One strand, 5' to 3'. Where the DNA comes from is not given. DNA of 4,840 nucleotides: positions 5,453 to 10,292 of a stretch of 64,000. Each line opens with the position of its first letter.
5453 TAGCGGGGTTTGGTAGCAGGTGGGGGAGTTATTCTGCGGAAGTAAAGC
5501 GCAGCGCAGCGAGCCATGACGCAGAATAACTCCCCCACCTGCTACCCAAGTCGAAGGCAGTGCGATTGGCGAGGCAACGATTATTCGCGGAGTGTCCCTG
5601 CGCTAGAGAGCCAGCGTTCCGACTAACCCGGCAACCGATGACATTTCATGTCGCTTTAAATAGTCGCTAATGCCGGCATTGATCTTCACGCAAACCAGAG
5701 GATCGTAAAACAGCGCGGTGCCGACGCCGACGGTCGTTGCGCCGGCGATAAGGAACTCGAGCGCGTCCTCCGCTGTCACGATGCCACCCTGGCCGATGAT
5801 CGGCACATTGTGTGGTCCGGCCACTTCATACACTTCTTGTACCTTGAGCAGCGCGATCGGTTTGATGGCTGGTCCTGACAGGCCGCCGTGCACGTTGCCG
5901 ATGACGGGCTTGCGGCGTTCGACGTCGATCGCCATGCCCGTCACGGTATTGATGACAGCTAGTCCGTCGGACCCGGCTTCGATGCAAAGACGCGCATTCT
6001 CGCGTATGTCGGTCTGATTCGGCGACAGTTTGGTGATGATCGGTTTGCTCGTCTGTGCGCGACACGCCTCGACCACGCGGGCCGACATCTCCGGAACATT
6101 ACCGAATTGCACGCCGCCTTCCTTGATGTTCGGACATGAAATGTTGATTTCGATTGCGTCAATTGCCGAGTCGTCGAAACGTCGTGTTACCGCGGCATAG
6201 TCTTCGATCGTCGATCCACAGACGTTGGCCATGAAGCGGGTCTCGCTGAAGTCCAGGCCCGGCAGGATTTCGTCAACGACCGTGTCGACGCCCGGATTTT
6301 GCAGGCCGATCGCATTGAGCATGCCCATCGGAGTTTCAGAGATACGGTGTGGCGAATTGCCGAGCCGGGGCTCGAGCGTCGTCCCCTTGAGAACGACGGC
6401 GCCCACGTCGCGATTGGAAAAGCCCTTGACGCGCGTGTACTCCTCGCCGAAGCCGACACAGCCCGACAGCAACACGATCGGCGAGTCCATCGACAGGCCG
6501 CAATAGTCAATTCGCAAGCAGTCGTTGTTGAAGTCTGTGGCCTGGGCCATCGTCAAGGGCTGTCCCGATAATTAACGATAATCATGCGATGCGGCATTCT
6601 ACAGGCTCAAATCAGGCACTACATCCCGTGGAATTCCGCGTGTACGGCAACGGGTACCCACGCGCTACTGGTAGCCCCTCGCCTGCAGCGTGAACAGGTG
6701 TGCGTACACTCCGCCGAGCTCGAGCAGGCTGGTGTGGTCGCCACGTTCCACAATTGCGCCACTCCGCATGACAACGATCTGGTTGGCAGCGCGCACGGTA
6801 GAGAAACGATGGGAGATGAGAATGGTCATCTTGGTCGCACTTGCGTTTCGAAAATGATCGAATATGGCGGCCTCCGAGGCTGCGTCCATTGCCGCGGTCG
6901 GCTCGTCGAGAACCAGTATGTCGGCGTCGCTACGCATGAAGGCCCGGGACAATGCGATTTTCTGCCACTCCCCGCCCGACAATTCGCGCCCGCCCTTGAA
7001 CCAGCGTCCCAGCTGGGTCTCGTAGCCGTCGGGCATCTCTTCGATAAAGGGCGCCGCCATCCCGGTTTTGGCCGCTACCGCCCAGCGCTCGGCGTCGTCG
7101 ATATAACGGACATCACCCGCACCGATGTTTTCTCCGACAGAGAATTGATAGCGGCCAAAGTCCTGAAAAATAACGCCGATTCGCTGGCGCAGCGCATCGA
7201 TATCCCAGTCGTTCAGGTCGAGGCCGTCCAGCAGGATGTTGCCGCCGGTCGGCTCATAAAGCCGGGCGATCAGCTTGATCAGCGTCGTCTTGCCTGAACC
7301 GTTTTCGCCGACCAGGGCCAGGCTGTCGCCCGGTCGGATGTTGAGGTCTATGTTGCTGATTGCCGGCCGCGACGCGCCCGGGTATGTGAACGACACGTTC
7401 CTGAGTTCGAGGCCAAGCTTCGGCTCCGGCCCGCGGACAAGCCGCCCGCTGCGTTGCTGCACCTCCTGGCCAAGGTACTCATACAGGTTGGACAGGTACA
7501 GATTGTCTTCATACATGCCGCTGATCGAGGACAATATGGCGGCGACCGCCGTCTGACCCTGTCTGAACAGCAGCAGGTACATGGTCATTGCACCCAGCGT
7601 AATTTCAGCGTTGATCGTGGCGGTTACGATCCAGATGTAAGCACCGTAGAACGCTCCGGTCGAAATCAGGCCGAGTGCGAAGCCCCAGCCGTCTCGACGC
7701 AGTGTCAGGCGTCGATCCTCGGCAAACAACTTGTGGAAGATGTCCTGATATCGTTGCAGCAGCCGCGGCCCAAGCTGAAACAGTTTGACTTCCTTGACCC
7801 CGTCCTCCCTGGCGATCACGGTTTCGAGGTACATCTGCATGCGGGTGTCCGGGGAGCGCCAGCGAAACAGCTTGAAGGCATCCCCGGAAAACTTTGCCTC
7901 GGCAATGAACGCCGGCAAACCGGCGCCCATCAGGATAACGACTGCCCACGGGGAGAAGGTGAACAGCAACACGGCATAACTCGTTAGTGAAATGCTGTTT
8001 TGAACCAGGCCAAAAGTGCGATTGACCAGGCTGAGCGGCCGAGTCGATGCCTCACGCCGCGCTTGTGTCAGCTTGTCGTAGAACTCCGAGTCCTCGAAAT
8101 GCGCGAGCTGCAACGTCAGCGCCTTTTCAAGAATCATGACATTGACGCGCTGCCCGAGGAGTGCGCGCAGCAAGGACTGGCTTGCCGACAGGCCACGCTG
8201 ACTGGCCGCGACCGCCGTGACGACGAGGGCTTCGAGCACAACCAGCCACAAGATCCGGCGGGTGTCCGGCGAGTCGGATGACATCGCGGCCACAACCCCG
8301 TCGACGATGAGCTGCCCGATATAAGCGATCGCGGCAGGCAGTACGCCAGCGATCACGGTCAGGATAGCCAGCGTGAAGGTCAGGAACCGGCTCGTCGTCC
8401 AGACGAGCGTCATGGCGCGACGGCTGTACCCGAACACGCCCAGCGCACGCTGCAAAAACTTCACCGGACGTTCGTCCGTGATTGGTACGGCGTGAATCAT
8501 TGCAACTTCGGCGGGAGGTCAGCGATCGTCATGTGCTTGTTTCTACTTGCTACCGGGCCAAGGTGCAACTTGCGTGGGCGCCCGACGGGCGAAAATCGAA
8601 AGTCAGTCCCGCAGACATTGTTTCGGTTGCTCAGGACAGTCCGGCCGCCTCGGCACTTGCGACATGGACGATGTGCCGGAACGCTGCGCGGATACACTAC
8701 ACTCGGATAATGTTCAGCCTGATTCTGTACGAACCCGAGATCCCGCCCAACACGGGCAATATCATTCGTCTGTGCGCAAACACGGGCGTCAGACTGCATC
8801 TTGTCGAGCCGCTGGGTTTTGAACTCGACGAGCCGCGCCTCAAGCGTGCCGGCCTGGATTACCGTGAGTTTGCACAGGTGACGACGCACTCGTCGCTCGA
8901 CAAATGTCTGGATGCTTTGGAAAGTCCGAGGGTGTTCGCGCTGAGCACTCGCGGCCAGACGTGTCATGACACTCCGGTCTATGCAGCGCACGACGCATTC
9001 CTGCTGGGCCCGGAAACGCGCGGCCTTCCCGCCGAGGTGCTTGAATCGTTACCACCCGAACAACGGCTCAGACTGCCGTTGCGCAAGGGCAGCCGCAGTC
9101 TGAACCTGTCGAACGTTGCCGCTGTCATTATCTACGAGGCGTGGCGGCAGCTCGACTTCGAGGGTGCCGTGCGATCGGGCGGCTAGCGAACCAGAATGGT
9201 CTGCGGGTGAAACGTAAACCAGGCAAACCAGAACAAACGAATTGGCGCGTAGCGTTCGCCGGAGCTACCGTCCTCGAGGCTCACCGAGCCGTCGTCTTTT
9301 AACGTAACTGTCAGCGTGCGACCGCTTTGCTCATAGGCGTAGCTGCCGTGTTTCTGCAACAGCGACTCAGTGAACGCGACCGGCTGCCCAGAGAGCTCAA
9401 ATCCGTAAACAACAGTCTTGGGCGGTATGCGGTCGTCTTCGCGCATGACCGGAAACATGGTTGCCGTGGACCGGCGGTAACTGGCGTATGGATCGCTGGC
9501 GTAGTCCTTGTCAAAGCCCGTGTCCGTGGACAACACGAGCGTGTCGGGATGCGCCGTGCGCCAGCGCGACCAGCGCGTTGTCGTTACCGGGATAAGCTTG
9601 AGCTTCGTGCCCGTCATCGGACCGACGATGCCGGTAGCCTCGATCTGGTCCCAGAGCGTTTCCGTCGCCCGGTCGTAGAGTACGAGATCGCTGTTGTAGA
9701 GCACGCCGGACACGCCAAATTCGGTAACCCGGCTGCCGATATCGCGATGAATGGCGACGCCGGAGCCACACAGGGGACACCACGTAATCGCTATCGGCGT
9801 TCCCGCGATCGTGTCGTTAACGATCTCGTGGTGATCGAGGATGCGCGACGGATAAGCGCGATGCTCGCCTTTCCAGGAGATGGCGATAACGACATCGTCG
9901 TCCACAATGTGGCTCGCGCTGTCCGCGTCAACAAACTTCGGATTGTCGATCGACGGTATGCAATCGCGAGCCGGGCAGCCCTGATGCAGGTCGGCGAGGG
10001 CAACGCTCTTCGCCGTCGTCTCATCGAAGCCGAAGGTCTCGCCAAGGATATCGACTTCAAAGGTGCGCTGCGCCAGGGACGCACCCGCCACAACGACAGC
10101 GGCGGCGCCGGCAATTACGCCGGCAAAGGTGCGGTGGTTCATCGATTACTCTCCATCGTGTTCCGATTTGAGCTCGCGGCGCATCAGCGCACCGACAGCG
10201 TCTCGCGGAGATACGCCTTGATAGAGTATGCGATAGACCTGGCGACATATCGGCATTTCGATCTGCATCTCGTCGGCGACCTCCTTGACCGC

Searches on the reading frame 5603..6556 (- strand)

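Call 47: search_protein_families(library=pfam, proteins=[window:5603-6556:-], max_evalue=0.00001)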
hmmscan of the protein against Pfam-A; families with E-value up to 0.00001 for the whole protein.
window:5603-6556:- (317 aa): 2 families
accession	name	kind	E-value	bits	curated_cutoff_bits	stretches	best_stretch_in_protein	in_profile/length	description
PF01180.27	DHO_dh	-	5.6e-74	249.4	27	1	14-299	2-290/291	Dihydroorotate dehydrogenase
PF01207.24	Dus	-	4.3e-06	26.5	20.4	0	237-291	171-226/311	Dihydrouridine synthase (Dus)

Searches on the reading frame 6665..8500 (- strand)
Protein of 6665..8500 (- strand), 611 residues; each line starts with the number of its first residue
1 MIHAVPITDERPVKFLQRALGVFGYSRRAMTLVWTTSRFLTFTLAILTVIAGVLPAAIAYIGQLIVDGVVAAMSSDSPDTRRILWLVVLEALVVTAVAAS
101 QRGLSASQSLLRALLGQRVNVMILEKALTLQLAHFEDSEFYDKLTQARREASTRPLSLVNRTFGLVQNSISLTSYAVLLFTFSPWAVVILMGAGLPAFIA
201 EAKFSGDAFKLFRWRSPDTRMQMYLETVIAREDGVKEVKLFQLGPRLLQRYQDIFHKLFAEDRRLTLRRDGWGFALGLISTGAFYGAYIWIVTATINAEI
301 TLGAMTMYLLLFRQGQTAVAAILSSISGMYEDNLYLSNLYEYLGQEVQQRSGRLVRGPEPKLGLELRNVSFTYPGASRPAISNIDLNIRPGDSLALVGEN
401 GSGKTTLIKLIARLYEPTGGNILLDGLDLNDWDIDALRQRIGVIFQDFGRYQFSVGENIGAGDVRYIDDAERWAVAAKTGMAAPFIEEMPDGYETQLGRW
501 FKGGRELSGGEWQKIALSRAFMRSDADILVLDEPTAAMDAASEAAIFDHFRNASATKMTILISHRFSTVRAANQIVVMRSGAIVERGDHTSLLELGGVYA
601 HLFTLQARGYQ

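Call 46: search_protein_families(library=pfam, proteins=[window:6665-8500:-], max_evalue=0.00001)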
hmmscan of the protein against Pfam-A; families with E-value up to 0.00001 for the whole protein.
window:6665-8500:- (611 aa): 3 families
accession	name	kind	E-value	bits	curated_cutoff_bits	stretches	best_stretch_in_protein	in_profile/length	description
PF00005.33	ABC_tran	-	2.1e-29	103.3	25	1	382-536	2-137/137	ABC transporter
PF02463.25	SMC_N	-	3.4e-06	27.1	40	0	506-579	136-212/220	RecF/RecN/SMC N terminal domain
PF13304.12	AAA_21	-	7.1e-06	26.7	27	0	395-414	3-22/304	AAA domain, putative AbiEii toxin, Type IV TA system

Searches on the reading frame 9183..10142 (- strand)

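Call 47: search_protein_families(library=pfam, proteins=[window:9183-10142:-], max_evalue=0.00001)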
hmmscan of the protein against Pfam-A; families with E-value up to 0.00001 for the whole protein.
window:9183-10142:- (319 aa): 1 family
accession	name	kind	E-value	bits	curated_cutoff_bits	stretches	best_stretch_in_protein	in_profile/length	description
PF11376.13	DUF3179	-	1.3e-89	301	27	1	59-289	1-232/292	Protein of unknown function (DUF3179)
